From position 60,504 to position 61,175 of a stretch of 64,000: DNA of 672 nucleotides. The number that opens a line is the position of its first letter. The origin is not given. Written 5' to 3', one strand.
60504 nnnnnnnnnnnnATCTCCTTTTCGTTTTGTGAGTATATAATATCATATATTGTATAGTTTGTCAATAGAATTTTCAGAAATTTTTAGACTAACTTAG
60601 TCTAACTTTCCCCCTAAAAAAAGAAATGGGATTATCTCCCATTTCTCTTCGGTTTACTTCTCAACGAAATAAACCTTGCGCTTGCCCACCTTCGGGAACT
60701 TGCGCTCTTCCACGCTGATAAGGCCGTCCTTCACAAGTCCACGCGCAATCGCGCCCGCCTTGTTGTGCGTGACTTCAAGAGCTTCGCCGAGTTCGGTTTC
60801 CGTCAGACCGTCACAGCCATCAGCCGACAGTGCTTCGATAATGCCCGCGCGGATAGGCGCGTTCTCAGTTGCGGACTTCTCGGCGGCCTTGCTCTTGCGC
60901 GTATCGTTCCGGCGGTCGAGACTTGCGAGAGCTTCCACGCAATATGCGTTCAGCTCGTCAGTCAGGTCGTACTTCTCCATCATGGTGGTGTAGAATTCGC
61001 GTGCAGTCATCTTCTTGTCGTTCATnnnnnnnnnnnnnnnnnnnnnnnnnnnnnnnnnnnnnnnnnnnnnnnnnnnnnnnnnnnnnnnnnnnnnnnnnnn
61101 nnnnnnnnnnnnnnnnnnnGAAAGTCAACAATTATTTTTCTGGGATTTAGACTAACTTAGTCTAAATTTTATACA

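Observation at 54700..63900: Cassette-like early module: 22 small genes, each flanked by a perfect 21-bp palindrome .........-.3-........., a sigma70 promoter and a terminator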

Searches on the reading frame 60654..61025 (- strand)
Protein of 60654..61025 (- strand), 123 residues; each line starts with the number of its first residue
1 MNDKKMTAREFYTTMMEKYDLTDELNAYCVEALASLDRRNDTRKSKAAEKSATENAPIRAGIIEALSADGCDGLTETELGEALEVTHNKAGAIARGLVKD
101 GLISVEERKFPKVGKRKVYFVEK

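Call 10: search_protein_families(library=pfam, max_evalue=0.01, proteins=[window:60654-61025:-])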
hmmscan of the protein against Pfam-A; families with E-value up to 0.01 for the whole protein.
window:60654-61025:- (123 aa): 0 families

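Call 19: find_related_loci(query=window:60654-61025:-, collection=viral_contigs, flank=10000)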
Query window:60654-61025:- (123 aa) in viral_contigs; peptide patterns used: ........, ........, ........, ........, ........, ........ (x = any residue, [..] = any of these).
53 stretches matched a pattern; 2 encode a relative of the query (tblastn E <= 1e-3); 2 distinct loci.
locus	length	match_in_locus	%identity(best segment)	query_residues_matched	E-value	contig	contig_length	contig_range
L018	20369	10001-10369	98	1-123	4e-80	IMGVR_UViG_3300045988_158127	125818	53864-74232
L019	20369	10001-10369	98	1-123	1e-79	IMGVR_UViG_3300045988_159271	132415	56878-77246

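Call 22: find_homologous_proteins(query=A1, max_evalue=0.001)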
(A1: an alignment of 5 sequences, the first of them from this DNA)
Query A1 (5 sequences) (123 aa, profile of the alignment): 287 proteins with E <= 0.001 among 8000 candidates; the best 120 are listed.
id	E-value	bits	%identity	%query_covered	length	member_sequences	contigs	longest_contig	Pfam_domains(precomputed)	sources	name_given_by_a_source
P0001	1.1e-47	179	32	93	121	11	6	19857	-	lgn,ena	-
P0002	1.2e-47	179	32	93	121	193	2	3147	-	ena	-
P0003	1.2e-46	176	29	95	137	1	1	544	-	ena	-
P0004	8.3e-46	173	31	94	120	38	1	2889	-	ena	-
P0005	1.4e-45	172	31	94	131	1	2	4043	-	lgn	-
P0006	1.7e-45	172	30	94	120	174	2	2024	-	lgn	-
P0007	1.7e-45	172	27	94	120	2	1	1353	PF12802.14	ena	-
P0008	3.2e-45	171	31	94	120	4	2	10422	-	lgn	-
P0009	3.5e-45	171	30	93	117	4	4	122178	-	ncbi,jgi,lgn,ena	jgi:hypothetical protein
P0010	3.6e-45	171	31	93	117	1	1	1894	-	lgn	-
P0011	5.8e-45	170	31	93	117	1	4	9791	-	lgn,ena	-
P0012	8.2e-45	170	32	94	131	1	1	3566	-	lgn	-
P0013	1.4e-44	169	29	94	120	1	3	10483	PF12802.14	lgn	-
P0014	4.6e-44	167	98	100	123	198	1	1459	-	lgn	-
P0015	4.7e-44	167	29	93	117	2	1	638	-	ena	-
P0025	1.2e-42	163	32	93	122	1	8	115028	-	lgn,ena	-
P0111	4.3e-38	148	51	94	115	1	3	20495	-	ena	-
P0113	9.6e-38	147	34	94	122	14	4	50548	-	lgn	-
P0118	3.7e-36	142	50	94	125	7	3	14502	-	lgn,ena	-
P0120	9.5e-36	141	50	94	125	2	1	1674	-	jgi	jgi:hypothetical protein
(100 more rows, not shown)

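Call 25: search_solved_structures(query=A2, max_evalue=1)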
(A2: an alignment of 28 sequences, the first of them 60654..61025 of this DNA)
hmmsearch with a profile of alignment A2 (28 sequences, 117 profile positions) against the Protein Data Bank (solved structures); distinct sequences matched with E-value up to 1: 25.
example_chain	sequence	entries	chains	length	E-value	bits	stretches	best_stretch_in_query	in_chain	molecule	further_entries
9z71_A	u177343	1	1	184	0.00039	24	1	53-111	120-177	Winged helix-turn-helix transcriptional regulator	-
3tgn_A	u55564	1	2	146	0.00093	22.8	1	14-99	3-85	Adc operon repressor AdcR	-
1ufm_A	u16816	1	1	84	0.004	20.7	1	60-96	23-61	COP9 complex subunit 4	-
9z72_A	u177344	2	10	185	0.015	18.9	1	53-98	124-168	MarR family transcriptional regulator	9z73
4l9t_A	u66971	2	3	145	0.016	18.8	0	58-94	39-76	MepR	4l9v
5fb2_A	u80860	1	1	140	0.018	18.6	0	57-93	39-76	MarR family regulatory protein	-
5jls_A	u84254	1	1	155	0.04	17.5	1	51-101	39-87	Adhesin competence repressor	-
5f6f_A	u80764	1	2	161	0.041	17.5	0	13-38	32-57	MarR family regulatory protein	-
5jlu_A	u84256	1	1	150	0.043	17.4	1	51-101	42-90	Adhesin competence repressor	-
4d0p_A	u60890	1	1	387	0.05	17.2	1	55-96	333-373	COP9 SIGNALOSOME COMPLEX SUBUNIT 4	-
4l9n_A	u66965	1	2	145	0.058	17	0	57-93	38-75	MepR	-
7pwf_Z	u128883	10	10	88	0.062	16.9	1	49-95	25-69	40S ribosomal protein S25 | Ribosomal protein S25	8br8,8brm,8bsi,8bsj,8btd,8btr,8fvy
4d10_D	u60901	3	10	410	0.065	16.8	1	55-96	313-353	COP9 SIGNALOSOME COMPLEX SUBUNIT 4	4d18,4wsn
6r6h_D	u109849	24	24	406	0.065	16.8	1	55-96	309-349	COP9 signalosome complex subunit 4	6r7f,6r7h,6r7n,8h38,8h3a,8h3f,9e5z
6r7i_D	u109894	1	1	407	0.067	16.8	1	55-96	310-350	COP9 signalosome complex subunit 4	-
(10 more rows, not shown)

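Call 26: search_protein_families(library=pfam, alignment_id=A2, max_evalue=0.1)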
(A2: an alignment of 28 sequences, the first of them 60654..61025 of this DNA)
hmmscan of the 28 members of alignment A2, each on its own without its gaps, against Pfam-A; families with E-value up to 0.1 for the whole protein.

A. member 1, window:60654-61025:- (123 aa): 2 families
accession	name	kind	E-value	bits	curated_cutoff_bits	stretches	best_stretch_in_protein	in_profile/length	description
PF02002.24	TFIIE_alpha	-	0.035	14.4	22.9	1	62-121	18-75/105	TFIIE alpha subunit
PF01978.25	TrmB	-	0.062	13.6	25.6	0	74-116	23-59/68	Sugar-specific transcriptional regulator TrmB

B. families by the number of members that match (of 28 scanned): 39 families (the first 25 are shown)
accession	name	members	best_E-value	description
PF12802.13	MarR_2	15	1.9e-05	MarR family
PF04703.18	FaeA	10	0.00025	FaeA-like protein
PF09756.15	DDRGK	10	0.00027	DDRGK domain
PF09339.16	HTH_IclR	8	3.7e-05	IclR helix-turn-helix domain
PF12840.13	HTH_20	8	0.00016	Helix-turn-helix domain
PF01978.25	TrmB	8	0.005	Sugar-specific transcriptional regulator TrmB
PF24034.1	DUF7343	7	0.00012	Domain of unknown function (DUF7343)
PF09012.17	FeoC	7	0.00047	FeoC like transcriptional regulator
PF16365.12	EutK_C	6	0.00099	Ethanolamine utilization protein EutK C-terminus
PF13412.12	HTH_24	6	0.014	Winged helix-turn-helix DNA-binding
PF01047.28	MarR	6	0.014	MarR family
PF01325.25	Fe_dep_repress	5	0.0079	Iron dependent repressor, N-terminal DNA binding domain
PF11075.13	DUF2780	5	0.017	Protein of unknown function VcgC/VcgE (DUF2780)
PF05331.17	DUF742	4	0.0035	Protein of unknown function (DUF742)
PF22233.2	PhyR_sigma-like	4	0.057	Response regulator PhyR, sigma-like domain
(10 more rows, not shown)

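Call 28: predict_structure(alignment_id=A2)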
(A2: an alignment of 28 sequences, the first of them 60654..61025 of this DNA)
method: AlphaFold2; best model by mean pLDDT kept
length: 123 residues; sequences in the alignment: 28
mean_pLDDT: 86.6   pTM: 0.57
mean pLDDT of the five models: 86.6, 85.8, 84.8, 84.5, 82.1
residues with pLDDT >= 90: 79; 70-90: 31; 50-70: 12; < 50: 1
segments of 3 or more residues with pLDDT < 50: none
pLDDT, mean of each block of 10 residues (from residue 1): 76 92 94 89 67 78 90 92 93 92 91 91 71
secondary structure, 60 per line:
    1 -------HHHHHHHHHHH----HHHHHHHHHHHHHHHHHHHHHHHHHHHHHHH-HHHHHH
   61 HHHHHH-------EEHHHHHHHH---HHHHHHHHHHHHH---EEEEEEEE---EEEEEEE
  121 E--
elements in order: H8-18 H23-53 H55-66 H76-83 H87-99 E103-110 E114-121

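Call 29: search_protein_families(library=phrogs, proteins=[window:60654-61025:-], max_evalue=0.001)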
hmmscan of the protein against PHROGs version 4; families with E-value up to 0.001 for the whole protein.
window:60654-61025:- (123 aa): 1 family
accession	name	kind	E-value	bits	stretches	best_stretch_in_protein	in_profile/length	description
phrog_19455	-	unknown function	0.00027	22.1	1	14-105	20-114/138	-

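Call 34: fold_search(model_id=the predicted structure, library=pdb)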
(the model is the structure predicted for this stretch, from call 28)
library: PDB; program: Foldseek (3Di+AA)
matches with E <= 10: 1605; with E <= 0.001: 0
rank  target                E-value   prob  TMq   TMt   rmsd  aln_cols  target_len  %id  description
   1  3p9c                  2.0e-03  1.00  0.40  0.16   6.4       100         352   21  Crystal structure of perennial ryegrass LpOMT1 bound to SAH (released 2011-01-12)
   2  6xjf_G                2.7e-03  1.00  0.45  0.52   6.1        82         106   17  X-ray crystal structure of Pyrococcus furiosus general transcription factor TFE-alpha (SeMet labeled protein) (released 2020-07-08)
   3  7dvs_D                3.3e-03  1.00  0.45  0.50   8.0        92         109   15  Crystal structure of Apo (heme-free) PefR (released 2021-09-29)
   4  1zga                  3.5e-03  1.00  0.46  0.18   6.6       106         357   22  Crystal structure of isoflavanone 4'-O-methyltransferase complexed with (+)-6a-hydroxymaackiain (released 2006-08-01)
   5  6pln_B                4.0e-03  1.00  0.50  0.58   3.4        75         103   17  X-ray crystal structure of Pyrococcus furiosus general transcription factor TFE-alpha (released 2020-07-08)
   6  7dvs_A                4.0e-03  1.00  0.47  0.42   7.3        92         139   15  Crystal structure of Apo (heme-free) PefR (released 2021-09-29)
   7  1s3j_B                4.2e-03  1.00  0.45  0.40  11.0       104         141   17  X-ray crystal structure of YusO protein from Bacillus subtilis (released 2004-04-13)
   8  3p9i_A                4.8e-03  1.00  0.39  0.15   7.4       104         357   19  Crystal structure of perennial ryegrass LpOMT1 complexed with S-adenosyl-L-homocysteine and sinapaldehyde (released 2011-01-12)
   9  2dk5_MODEL_1_A        5.4e-03  1.00  0.43  0.56   3.0        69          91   17  Solution structure of Winged-Helix domain in RNA polymerase III 39KDa polypeptide (released 2006-10-06)
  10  4rgx_A                5.7e-03  1.00  0.40  0.36  10.8        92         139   25  Crystal Structure of Putative MarR Family Transcriptional Regulator HcaR from Acinetobacter sp. ADP complexed with 3,4 (released 2015-03-04)
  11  6abt_A                6.1e-03  1.00  0.48  0.59   1.9        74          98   22  Crystal structure of transcription factor from Listeria monocytogenes (released 2019-06-05)
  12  3e6m_G                6.1e-03  1.00  0.45  0.38  12.5       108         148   18  The crystal structure of a MarR family transcriptional regulator from Silicibacter pomeroyi DSS. (released 2008-09-02)
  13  3k0l_A                6.1e-03  1.00  0.39  0.35  10.8        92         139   25  Crystal Structure of Putative MarR Family Transcriptional Regulator from Acinetobacter sp. ADP (released 2009-10-13)
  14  2mlg_MODEL_1_A        6.5e-03  1.00  0.45  0.70   1.8        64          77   23  Stf76 from the Sulfolobus islandicus plasmid-virus pSSVx (released 2014-03-12)
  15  1sfx_B                6.9e-03  1.00  0.48  0.57   1.5        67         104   22  X-ray crystal structure of putative HTH transcription regulator from Archaeoglobus fulgidus (released 2004-08-03)
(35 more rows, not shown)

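Call 35: find_encoding_contigs(protein=P0111, flank=10000, max_places=2)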
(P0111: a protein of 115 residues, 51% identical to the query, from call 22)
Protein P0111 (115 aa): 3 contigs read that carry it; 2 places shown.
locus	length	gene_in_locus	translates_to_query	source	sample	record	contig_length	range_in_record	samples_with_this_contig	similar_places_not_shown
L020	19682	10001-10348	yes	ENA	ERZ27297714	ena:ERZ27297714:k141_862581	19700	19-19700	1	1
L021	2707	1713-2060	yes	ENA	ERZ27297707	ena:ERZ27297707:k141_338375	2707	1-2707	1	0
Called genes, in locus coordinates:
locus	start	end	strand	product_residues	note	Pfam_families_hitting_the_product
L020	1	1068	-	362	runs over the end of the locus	?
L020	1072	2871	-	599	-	-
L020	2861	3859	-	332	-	PF27269:YonG_N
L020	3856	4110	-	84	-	-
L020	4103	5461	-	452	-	-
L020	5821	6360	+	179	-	-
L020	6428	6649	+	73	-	-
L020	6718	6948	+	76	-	-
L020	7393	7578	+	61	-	-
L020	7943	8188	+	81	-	-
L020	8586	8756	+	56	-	-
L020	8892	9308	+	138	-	-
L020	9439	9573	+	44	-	-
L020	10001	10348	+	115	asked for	-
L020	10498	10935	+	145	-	-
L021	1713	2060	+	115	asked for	-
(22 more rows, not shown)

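Call 36: find_encoding_contigs(protein=P0025, flank=10000, max_places=2)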
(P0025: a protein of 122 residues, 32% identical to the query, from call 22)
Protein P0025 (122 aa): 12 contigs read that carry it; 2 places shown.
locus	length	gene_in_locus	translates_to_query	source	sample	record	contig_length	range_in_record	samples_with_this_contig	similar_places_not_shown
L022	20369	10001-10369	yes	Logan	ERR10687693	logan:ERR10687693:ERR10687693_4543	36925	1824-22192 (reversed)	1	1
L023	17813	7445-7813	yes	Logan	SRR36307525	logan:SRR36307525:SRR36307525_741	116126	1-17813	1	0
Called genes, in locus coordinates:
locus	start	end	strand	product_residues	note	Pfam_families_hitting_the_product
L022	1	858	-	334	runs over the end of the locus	PF27269:YonG_N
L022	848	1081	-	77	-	-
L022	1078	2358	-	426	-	-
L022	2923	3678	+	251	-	-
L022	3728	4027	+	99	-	-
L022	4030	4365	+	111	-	-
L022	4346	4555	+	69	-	-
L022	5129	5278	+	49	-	-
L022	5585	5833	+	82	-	-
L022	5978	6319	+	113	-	-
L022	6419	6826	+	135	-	-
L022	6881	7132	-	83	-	-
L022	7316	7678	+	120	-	-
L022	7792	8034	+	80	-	-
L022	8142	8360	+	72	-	-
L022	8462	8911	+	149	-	-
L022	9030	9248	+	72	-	-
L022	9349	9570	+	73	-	-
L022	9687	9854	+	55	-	-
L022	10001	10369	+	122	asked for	-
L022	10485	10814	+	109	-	-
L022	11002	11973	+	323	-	-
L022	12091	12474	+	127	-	-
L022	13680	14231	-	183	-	-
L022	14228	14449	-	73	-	-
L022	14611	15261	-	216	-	-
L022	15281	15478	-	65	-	-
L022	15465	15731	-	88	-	-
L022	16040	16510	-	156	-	-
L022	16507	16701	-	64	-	-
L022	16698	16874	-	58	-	-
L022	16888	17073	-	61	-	-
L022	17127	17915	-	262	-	-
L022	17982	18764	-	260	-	PF02882:THF_DHG_CYH_C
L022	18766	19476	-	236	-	-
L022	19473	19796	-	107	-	-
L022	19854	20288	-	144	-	-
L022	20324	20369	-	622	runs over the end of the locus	?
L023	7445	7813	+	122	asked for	-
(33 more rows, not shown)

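Call 37: find_encoding_contigs(protein=P0113, flank=10000, max_places=2)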
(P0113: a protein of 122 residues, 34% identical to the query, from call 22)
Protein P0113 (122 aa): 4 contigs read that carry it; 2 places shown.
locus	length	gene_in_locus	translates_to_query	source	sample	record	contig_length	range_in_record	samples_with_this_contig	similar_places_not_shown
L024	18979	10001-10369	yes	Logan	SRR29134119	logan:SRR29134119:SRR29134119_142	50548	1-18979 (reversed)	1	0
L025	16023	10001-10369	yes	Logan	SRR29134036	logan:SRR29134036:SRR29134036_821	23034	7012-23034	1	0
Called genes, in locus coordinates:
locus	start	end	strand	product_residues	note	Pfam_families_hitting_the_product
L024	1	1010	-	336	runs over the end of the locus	PF27269:YonG_N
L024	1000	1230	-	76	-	-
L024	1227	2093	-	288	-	-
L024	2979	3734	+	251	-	-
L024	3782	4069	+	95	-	-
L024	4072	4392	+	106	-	-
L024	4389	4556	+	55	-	-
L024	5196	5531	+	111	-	-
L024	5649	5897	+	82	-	-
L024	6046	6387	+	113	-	-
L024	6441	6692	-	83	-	-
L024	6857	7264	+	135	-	-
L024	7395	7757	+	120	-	-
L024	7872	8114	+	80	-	-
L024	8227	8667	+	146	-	-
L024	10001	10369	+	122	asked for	-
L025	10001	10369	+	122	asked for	-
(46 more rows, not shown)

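Call 45: find_encoding_contigs(protein=P0118, flank=10000, max_places=2)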
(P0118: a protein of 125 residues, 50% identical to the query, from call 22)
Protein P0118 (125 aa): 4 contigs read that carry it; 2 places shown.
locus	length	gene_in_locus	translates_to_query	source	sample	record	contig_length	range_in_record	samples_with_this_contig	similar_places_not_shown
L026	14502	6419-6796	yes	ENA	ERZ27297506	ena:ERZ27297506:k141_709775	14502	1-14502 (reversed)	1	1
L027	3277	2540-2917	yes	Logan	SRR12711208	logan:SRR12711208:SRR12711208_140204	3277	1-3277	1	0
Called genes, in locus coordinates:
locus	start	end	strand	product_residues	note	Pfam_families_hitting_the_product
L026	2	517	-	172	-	?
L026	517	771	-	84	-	-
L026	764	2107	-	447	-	-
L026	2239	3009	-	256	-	PF07463:NUMOD4 (weak), PF13392:HNH_3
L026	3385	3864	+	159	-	-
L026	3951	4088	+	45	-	-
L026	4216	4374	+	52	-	-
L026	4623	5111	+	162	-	-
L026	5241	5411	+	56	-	-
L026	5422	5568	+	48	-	-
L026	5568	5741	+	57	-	-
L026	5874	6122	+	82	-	-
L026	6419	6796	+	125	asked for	-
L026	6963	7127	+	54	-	-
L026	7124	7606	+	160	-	-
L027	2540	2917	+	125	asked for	-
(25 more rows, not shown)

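Call 46: find_encoding_contigs(protein=P0120, flank=10000, max_places=2)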
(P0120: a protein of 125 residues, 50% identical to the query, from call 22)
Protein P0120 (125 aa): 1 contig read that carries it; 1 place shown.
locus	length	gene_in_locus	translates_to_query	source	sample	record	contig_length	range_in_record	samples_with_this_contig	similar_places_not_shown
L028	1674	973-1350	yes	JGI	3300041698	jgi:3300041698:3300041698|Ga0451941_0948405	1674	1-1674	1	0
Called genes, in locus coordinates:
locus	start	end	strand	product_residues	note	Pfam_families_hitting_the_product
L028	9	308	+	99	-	-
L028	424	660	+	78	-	-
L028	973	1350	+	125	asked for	-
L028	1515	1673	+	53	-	?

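Call 56: search_protein_families(library=pfam, max_evalue=0.01, proteins=[L022:2923-3678:+])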
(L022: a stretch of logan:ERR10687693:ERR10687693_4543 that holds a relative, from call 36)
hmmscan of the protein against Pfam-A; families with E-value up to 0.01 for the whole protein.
L022:2923-3678:+ (251 aa): 0 families
